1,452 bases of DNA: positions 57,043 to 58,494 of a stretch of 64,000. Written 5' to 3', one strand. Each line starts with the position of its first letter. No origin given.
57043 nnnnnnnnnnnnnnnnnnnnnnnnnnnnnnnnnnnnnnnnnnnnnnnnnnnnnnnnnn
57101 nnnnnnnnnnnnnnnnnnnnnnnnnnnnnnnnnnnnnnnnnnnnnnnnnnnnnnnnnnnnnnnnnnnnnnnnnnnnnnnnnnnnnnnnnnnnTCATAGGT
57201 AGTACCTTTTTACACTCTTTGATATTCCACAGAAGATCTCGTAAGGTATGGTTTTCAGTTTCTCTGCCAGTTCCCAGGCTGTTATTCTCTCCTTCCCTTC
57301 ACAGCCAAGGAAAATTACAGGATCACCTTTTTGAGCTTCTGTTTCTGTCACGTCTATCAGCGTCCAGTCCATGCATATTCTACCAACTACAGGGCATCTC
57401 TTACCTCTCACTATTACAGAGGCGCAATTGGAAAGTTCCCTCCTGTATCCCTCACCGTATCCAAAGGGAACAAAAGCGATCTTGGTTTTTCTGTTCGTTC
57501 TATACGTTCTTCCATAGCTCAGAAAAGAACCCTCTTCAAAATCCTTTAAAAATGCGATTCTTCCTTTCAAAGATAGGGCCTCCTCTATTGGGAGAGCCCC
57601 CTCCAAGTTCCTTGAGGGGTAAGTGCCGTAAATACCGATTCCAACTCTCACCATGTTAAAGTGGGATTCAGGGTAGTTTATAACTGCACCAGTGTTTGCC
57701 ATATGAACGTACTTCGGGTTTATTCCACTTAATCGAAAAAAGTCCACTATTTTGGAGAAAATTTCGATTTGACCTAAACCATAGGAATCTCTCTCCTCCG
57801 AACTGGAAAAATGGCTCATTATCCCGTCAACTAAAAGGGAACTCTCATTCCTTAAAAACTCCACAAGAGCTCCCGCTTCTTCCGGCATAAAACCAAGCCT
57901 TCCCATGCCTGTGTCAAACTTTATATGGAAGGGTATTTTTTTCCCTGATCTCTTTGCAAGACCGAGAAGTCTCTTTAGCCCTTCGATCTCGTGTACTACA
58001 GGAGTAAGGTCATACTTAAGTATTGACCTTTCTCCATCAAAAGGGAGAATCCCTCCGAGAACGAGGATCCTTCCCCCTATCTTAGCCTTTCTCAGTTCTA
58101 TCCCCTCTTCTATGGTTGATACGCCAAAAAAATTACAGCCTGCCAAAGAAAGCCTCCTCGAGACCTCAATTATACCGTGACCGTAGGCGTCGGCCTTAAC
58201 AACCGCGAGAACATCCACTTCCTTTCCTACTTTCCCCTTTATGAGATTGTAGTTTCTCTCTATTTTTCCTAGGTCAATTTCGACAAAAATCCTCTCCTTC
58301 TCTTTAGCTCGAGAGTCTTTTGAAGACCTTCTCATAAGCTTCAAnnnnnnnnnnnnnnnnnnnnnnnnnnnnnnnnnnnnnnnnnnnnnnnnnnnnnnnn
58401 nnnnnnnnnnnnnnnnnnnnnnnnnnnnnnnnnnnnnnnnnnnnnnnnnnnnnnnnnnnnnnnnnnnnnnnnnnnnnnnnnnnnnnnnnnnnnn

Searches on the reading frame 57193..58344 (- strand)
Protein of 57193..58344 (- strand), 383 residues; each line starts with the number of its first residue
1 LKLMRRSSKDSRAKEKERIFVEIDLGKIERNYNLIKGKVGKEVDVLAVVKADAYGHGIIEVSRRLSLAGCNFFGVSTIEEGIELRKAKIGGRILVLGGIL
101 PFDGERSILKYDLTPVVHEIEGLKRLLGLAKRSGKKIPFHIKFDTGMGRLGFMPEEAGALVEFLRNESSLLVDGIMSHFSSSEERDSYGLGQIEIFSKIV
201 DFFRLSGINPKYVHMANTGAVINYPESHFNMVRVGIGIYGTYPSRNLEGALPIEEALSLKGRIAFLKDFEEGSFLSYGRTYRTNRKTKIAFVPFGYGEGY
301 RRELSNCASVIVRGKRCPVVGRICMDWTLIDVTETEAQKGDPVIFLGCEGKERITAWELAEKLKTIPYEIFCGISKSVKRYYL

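Call 44: search_protein_families(library=pfam, max_evalue=0.00001, proteins=[window:57193-58344:-])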
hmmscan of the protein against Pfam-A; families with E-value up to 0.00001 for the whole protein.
window:57193-58344:- (383 aa): 2 families
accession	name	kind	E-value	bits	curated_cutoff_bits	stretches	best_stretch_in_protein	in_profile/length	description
PF01168.26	Ala_racemase_N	-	3.5e-68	230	24.1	1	23-243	1-220/220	Alanine racemase, N-terminal domain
PF00842.27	Ala_racemase_C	-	2.5e-43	147.1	25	1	256-382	1-127/127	Alanine racemase, C-terminal domain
